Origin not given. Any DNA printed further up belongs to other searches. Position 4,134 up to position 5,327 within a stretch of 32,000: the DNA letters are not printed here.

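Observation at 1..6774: Hdr-type and NuoEFG (HydABC/Bfu)-type flavin modules combined in one gene set at the end of the acs operon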

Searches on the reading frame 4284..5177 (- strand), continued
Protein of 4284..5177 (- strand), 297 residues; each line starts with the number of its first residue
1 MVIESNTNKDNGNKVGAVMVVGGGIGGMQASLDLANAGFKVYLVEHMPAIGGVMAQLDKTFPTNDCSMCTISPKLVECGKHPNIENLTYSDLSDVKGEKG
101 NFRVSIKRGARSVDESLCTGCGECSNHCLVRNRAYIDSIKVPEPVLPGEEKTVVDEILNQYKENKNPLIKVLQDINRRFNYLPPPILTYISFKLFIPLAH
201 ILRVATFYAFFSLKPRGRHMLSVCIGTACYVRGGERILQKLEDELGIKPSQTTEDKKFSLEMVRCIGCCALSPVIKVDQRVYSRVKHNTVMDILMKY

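Call 61: search_protein_representatives(protein=window:4284-5177:-)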
Query: 297 residues. Proteins with E-value up to 0.001 (for the whole library): 11444; up to 1e-10: 5266; up to 1e-30: 435. The best 150 are listed.
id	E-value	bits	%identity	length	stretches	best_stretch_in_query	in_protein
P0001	5.7e-200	678.8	100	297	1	1-297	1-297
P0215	1.3e-95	336.3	52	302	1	14-297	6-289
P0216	4.8e-92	324.6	50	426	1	16-297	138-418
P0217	9.3e-81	287.5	48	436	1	18-280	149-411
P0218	4.1e-80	285.5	48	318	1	14-296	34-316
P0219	2.5e-76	273.0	49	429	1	18-282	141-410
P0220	7.1e-75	268.2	43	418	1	16-291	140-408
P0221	1.2e-73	264.2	43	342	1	18-293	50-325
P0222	2.3e-64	233.8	46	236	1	72-297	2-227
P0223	1.1e-63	231.5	50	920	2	13-131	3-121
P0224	3.0e-58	213.7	55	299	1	13-194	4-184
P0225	6.5e-58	212.6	41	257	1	57-294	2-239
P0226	6.6e-58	212.5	58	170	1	12-178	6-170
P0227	6.4e-57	209.3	45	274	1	17-249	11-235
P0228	7.5e-57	209.1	59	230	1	8-168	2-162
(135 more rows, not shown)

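Call 62: find_encoding_contigs(protein=P0060, flank=10000, max_places=2)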
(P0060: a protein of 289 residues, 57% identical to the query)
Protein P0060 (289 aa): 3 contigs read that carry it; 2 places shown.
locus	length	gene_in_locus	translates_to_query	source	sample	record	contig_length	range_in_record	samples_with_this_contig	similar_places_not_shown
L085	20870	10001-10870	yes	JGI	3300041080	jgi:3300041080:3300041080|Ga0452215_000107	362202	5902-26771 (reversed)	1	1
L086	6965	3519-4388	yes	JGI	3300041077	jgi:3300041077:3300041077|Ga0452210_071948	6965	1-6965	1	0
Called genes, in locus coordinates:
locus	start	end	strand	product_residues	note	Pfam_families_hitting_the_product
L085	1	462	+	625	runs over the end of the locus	PF13522:GATase_6, PF13537:GATase_7, PF00733:Asn_synthase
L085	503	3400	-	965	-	PF24681:Kelch_KLHDC2_KLHL20_DRC7, PF13415:Beta-prop_FBX42, PF13854:Kelch_HCF, PF13415:Beta-prop_FBX42, PF24981:Beta-prop_ATRN-LZTR1, PF24681:Kelch_KLHDC2_KLHL20_DRC7, PF13415:Beta-prop_FBX42, PF13854:Kelch_HCF, +14 more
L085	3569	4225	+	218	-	-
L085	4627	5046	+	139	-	-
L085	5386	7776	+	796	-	PF02743:dCache_1, PF13581:HATPase_c_2 (faint), PF00672:HAMP, PF01590:GAF, PF13185:GAF_2, PF13492:GAF_3 (weak), PF00512:HisKA, PF02518:HATPase_c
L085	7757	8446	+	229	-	PF00072:Response_reg, PF00486:Trans_reg_C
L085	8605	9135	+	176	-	PF13237:Fer4_10 (faint), PF13183:Fer4_8, PF13187:Fer4_9, PF13534:Fer4_17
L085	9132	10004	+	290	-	PF02754:CCG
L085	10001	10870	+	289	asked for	PF00890:FAD_binding_2 (weak), PF01266:DAO (weak), PF07992:Pyr_redox_2, PF12831:FAD_oxidored, PF13450:NAD_binding_8, PF01257:2Fe-2S_thioredx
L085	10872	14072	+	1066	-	PF01512:Complex1_51K, PF10589:NADH_4Fe-4S, PF14691:Fer4_20, PF00070:Pyr_redox (faint), PF07992:Pyr_redox_2, PF12831:FAD_oxidored (weak), PF13450:NAD_binding_8, PF13738:Pyr_redox_3 (weak)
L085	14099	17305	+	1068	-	PF13510:Fer2_4, PF12838:Fer4_7, PF14697:Fer4_21 (weak), PF00890:FAD_binding_2 (weak), PF07992:Pyr_redox_2, PF12831:FAD_oxidored (weak), PF13450:NAD_binding_8 (weak), PF12838:Fer4_7, +5 more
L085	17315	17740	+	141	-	PF02662:FlpD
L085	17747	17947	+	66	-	-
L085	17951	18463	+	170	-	PF02915:Rubrerythrin (weak)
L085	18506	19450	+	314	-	PF01058:Oxidored_q6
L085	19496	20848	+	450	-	PF27537:HoxH, PF00374:NiFeSe_Hases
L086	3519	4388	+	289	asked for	PF00890:FAD_binding_2 (weak), PF01266:DAO (weak), PF07992:Pyr_redox_2, PF12831:FAD_oxidored, PF13450:NAD_binding_8, PF01257:2Fe-2S_thioredx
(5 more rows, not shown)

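Call 63: find_encoding_contigs(protein=P0073, flank=10000, max_places=2)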
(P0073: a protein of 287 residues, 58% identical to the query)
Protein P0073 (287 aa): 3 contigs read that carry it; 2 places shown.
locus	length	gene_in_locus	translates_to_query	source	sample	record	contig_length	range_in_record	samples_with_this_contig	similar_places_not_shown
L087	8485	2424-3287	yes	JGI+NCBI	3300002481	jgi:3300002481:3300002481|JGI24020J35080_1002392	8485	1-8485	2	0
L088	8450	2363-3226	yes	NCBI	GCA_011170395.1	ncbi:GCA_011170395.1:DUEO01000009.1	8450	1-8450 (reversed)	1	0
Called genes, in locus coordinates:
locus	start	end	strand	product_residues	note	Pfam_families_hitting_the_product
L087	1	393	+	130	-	?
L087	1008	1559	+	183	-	PF13183:Fer4_8, PF13237:Fer4_10 (faint), PF13187:Fer4_9 (weak), PF13534:Fer4_17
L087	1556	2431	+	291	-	PF02754:CCG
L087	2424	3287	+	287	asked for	PF00890:FAD_binding_2 (weak), PF01266:DAO (weak), PF07992:Pyr_redox_2 (weak), PF12831:FAD_oxidored, PF13450:NAD_binding_8 (weak), PF01257:2Fe-2S_thioredx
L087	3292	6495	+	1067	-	PF01512:Complex1_51K, PF10589:NADH_4Fe-4S, PF14691:Fer4_20, PF00070:Pyr_redox (faint), PF01593:Amino_oxidase (faint), PF07992:Pyr_redox_2, PF13450:NAD_binding_8 (weak), PF13738:Pyr_redox_3 (faint)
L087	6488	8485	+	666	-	?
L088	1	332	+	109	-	?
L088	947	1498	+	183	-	PF13183:Fer4_8, PF13237:Fer4_10 (faint), PF13187:Fer4_9 (weak), PF13534:Fer4_17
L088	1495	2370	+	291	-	PF02754:CCG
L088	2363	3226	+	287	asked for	PF00890:FAD_binding_2 (weak), PF01266:DAO (weak), PF07992:Pyr_redox_2 (weak), PF12831:FAD_oxidored, PF13450:NAD_binding_8 (weak), PF01257:2Fe-2S_thioredx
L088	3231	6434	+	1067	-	PF01512:Complex1_51K, PF10589:NADH_4Fe-4S, PF14691:Fer4_20, PF00070:Pyr_redox (faint), PF01593:Amino_oxidase (faint), PF07992:Pyr_redox_2, PF13450:NAD_binding_8 (weak), PF13738:Pyr_redox_3 (faint)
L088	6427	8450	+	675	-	PF00111:Fer2, PF13510:Fer2_4, PF12838:Fer4_7, PF14697:Fer4_21 (weak), PF07992:Pyr_redox_2 (faint)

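Call 64: find_encoding_contigs(protein=P0010, flank=10000, max_places=2)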
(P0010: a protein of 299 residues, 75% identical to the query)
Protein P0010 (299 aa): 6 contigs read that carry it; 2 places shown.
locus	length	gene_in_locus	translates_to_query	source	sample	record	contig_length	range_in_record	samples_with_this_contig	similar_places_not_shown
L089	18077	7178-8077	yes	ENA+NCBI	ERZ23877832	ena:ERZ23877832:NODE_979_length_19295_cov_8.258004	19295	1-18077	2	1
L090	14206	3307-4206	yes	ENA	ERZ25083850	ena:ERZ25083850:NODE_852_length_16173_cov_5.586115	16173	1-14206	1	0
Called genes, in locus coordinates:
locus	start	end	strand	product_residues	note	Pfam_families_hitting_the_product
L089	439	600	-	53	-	-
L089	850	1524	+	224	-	PF11769:DUF3313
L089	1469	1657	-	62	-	-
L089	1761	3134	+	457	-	PF00255:GSHPx (faint), PF00578:AhpC-TSA, PF08534:Redoxin, PF00085:Thioredoxin (faint), PF13905:Thioredoxin_8 (weak), PF00578:AhpC-TSA, PF08534:Redoxin, PF13905:Thioredoxin_8, +2 more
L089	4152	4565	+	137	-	PF00072:Response_reg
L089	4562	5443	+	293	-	PF02219:MTHFR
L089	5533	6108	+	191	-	PF13183:Fer4_8, PF13187:Fer4_9, PF13534:Fer4_17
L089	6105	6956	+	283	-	PF02754:CCG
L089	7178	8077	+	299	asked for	PF07992:Pyr_redox_2 (weak), PF12831:FAD_oxidored, PF13450:NAD_binding_8 (weak), PF01257:2Fe-2S_thioredx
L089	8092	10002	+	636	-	PF01512:Complex1_51K, PF10589:NADH_4Fe-4S, PF00037:Fer4, PF12837:Fer4_6 (weak), PF12838:Fer4_7, PF13187:Fer4_9 (weak), PF13237:Fer4_10, PF14697:Fer4_21, +2 more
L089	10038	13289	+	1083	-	PF13510:Fer2_4, PF12838:Fer4_7, PF13183:Fer4_8 (weak), PF14697:Fer4_21 (weak), PF07992:Pyr_redox_2, PF00890:FAD_binding_2 (weak), PF12831:FAD_oxidored, PF13450:NAD_binding_8, +10 more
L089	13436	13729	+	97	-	PF02662:FlpD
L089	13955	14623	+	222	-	PF12225:DUF5981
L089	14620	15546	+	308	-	PF02219:MTHFR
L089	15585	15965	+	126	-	PF00072:Response_reg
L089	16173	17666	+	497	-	PF00072:Response_reg, PF00989:PAS, PF08448:PAS_4, PF13426:PAS_9, PF00512:HisKA, PF02518:HATPase_c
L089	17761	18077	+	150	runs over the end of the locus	PF00027:cNMP_binding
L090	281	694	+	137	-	PF00072:Response_reg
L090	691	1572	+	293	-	PF02219:MTHFR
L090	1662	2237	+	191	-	PF13183:Fer4_8, PF13187:Fer4_9, PF13534:Fer4_17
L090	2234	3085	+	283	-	PF02754:CCG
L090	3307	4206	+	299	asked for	PF07992:Pyr_redox_2 (weak), PF12831:FAD_oxidored, PF13450:NAD_binding_8 (weak), PF01257:2Fe-2S_thioredx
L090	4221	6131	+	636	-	PF01512:Complex1_51K, PF10589:NADH_4Fe-4S, PF00037:Fer4, PF12837:Fer4_6 (weak), PF12838:Fer4_7, PF13187:Fer4_9 (weak), PF13237:Fer4_10, PF14697:Fer4_21, +2 more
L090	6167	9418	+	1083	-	PF13510:Fer2_4, PF12838:Fer4_7, PF13183:Fer4_8 (weak), PF14697:Fer4_21 (weak), PF07992:Pyr_redox_2, PF00890:FAD_binding_2 (weak), PF12831:FAD_oxidored, PF13450:NAD_binding_8, +10 more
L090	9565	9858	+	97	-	PF02662:FlpD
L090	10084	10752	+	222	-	PF12225:DUF5981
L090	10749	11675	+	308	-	PF02219:MTHFR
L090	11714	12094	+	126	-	PF00072:Response_reg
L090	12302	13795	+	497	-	PF00072:Response_reg, PF00989:PAS, PF08448:PAS_4, PF13426:PAS_9, PF00512:HisKA, PF02518:HATPase_c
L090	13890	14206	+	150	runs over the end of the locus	PF00027:cNMP_binding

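Call 70: find_homologous_proteins(query=L001:12842-14401:+, max_evalue=1e-30)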
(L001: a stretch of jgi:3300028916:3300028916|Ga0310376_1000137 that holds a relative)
Query L001:12842-14401:+ (520 aa): 5447 proteins with E <= 1e-30 among 8000 candidates; the best 120 are listed.
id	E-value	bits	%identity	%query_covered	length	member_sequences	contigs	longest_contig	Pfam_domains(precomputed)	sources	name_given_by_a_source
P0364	2.7e-246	836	66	99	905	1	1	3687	PF14697.12,PF13510.12,PF13450.13,PF00890.31,PF07992.21,PF13738.13,PF12838.13,PF13183.12,PF12831.14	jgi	-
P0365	2.2e-196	671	58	99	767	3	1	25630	PF14697.12,PF13450.13,PF00111.33,PF07992.21,PF13484.12,PF12838.13,PF12831.14,PF01266.31,PF13510.12,PF00890.31,PF00037.33,PF13183.12,PF13187.12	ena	-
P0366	1.2e-194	665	58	98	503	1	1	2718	PF14697.12,PF13510.12,PF00111.33,PF07992.21,PF13484.12,PF12838.13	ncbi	ncbi:MAG: 2Fe-2S iron-sulfur cluster-binding protein, partial [Planctomycetota bacterium]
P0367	9.1e-194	663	57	99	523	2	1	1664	PF14697.12,PF13510.12,PF00111.33,PF07992.21,PF12838.13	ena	-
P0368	2.3e-193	661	55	100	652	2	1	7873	PF14697.12,PF13510.12,PF00111.33,PF07992.21,PF00037.33,PF13484.12,PF12838.13,PF22117.3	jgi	-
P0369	4.5e-193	660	57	99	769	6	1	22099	PF14697.12,PF01266.31,PF13510.12,PF13450.13,PF00890.31,PF07992.21,PF00037.33,PF13738.13,PF12838.13,PF12831.14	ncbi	ncbi:MAG: FAD-dependent oxidoreductase, partial [Planctomycetota bacterium]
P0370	8.0e-193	659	56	99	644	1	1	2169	PF14697.12,PF13510.12,PF12838.13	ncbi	ncbi:MAG: 2Fe-2S iron-sulfur cluster-binding protein, partial [Planctomycetota bacterium]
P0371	1.8e-192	658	58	94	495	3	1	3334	PF13510.12,PF07992.21,PF13484.12,PF12838.13,PF13187.12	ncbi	ncbi:MAG: 2Fe-2S iron-sulfur cluster-binding protein, partial [Planctomycetota bacterium]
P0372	1.1e-190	652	56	99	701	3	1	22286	PF14697.12,PF13510.12,PF12838.13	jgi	-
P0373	2.3e-188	645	52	99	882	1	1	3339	PF14697.12,PF01266.31,PF13510.12,PF13450.13,PF00890.31,PF07992.21,PF13738.13,PF12831.14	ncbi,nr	ncbi:MAG: FAD-dependent oxidoreductase, partial [Candidatus Aminicenantes bacterium]|nr:FAD-dependen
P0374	2.8e-186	638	55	99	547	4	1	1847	PF14697.12,PF13510.12,PF07992.21,PF12838.13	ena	-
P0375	2.6e-185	635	53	99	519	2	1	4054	PF14697.12,PF13510.12,PF07992.21,PF12838.13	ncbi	ncbi:MAG: 2Fe-2S iron-sulfur cluster-binding protein, partial [Candidatus Aerophobetes bacterium]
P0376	1.8e-183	629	76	67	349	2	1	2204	PF14697.12,PF13510.12,PF00111.33,PF00037.33,PF12838.13,PF13183.12,PF13187.12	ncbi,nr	ncbi:MAG: (2Fe-2S)-binding protein, partial [Desulfobacteraceae bacterium]|nr:(2Fe-2S)-binding prote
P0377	4.4e-183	627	55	99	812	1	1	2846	PF14697.12,PF13450.13,PF00111.33,PF07992.21,PF00070.34,PF13484.12,PF12838.13,PF13454.13,PF22117.3,PF12831.14,PF01266.31,PF13510.12,PF00890.31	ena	-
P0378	8.0e-183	626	54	99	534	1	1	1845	PF14697.12,PF13510.12,PF07992.21,PF12838.13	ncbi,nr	ncbi:FAD-dependent oxidoreductase, partial [Candidatus Aerophobetes bacterium]|nr:FAD-dependent oxid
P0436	8.1e-159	547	50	97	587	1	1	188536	PF14697.12,PF13510.12,PF12797.13,PF12837.13,PF00037.33,PF13484.12,PF12838.13,PF13237.12,PF13183.12,PF13187.12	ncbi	ncbi:MAG: 2Fe-2S iron-sulfur cluster-binding protein [Promethearchaeota archaeon]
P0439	1.1e-158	547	49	97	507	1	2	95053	PF14697.12,PF13510.12,PF07992.21,PF12837.13,PF00037.33,PF12838.13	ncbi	ncbi:2Fe-2S iron-sulfur cluster-binding protein [Chloroflexota bacterium]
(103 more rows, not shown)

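Call 73: find_encoding_contigs(protein=P0436, flank=8000, max_places=1)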
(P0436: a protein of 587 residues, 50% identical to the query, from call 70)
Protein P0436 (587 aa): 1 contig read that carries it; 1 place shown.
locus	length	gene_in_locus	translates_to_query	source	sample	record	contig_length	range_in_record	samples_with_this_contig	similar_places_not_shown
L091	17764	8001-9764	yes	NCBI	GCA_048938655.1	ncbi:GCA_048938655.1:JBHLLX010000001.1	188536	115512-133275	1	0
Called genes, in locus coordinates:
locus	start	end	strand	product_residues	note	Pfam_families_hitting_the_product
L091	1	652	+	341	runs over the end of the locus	PF13534:Fer4_17 (faint), PF12838:Fer4_7 (faint), PF13484:Fer4_16 (faint), PF13187:Fer4_9 (faint), PF14697:Fer4_21 (faint), PF00037:Fer4 (faint), PF13183:Fer4_8 (weak), PF17179:Fer4_22, +2 more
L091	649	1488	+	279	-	PF00970:FAD_binding_6 (weak), PF00175:NAD_binding_1, PF10418:DHODB_Fe-S_bind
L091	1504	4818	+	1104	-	PF12831:FAD_oxidored, PF13450:NAD_binding_8 (weak), PF00037:Fer4, PF12797:Fer4_2 (weak), PF14691:Fer4_20, PF07992:Pyr_redox_2, PF13450:NAD_binding_8, PF12838:Fer4_7, +16 more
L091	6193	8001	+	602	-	PF01512:Complex1_51K, PF10531:SLBB (weak), PF10589:NADH_4Fe-4S, PF00037:Fer4 (weak), PF13237:Fer4_10 (weak), PF14697:Fer4_21 (weak), PF25160:LdpA_Fe-S-bd (weak), PF12838:Fer4_7, +2 more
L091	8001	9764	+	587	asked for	PF13510:Fer2_4, PF12797:Fer4_2 (faint), PF13187:Fer4_9 (faint), PF12838:Fer4_7 (weak), PF14697:Fer4_21 (weak), PF00037:Fer4 (weak), PF12837:Fer4_6 (weak), PF12838:Fer4_7, +3 more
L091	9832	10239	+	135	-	PF02662:FlpD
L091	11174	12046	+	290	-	PF01058:Oxidored_q6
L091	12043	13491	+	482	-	PF27537:HoxH, PF00374:NiFeSe_Hases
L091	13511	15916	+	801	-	PF14697:Fer4_21 (weak), PF07992:Pyr_redox_2 (weak), PF00037:Fer4 (weak), PF12837:Fer4_6 (weak), PF12838:Fer4_7, PF13237:Fer4_10, PF14697:Fer4_21, PF02662:FlpD, +6 more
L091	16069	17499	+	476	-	PF05977:MFS_3, PF07690:MFS_1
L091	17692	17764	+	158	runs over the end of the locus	-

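Call 74: find_encoding_contigs(protein=P0439, flank=8000, max_places=1)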
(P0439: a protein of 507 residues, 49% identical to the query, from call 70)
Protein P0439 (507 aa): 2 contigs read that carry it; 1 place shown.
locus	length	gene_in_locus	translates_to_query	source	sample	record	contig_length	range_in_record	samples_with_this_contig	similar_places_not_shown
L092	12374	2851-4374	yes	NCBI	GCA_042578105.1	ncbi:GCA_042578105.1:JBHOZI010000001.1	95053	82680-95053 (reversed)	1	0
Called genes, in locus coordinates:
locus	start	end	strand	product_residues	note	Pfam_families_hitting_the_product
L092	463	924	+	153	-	PF01257:2Fe-2S_thioredx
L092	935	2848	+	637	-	PF01257:2Fe-2S_thioredx (weak), PF01512:Complex1_51K, PF10531:SLBB, PF10589:NADH_4Fe-4S, PF00037:Fer4 (weak), PF12838:Fer4_7 (weak), PF13237:Fer4_10, PF14697:Fer4_21, +3 more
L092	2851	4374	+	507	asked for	PF13510:Fer2_4, PF12837:Fer4_6 (faint), PF12838:Fer4_7, PF14697:Fer4_21, PF00037:Fer4 (weak), PF07992:Pyr_redox_2 (faint)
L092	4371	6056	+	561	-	PF00890:FAD_binding_2, PF01266:DAO (weak), PF07992:Pyr_redox_2, PF12831:FAD_oxidored, PF13450:NAD_binding_8, PF00037:Fer4 (weak), PF12838:Fer4_7, PF14697:Fer4_21, +5 more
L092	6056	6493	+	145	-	PF02662:FlpD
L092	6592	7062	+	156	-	PF13187:Fer4_9 (faint), PF13237:Fer4_10 (weak), PF13183:Fer4_8, PF12838:Fer4_7, PF13484:Fer4_16, PF13534:Fer4_17 (weak)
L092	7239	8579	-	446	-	PF13458:Peripla_BP_6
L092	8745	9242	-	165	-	PF14697:Fer4_21 (faint), PF13237:Fer4_10 (weak), PF13247:Fer4_11, PF12838:Fer4_7, PF25160:LdpA_Fe-S-bd (weak), PF12797:Fer4_2 (weak), PF00037:Fer4 (weak), PF12837:Fer4_6 (weak), +2 more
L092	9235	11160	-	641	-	PF02730:AFOR_N, PF01314:AFOR_C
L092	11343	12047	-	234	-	PF00005:ABC_tran, PF13304:AAA_21 (faint)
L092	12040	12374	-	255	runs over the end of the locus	PF00005:ABC_tran, PF13304:AAA_21 (faint), PF12399:BCA_ABC_TP_C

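Call 83: search_solved_structures(query=L001:16592-17275:+, max_evalue=0.001)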
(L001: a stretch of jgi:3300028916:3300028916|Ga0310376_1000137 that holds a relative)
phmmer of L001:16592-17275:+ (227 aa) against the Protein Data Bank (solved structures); distinct sequences matched with E-value up to 0.001: 0.
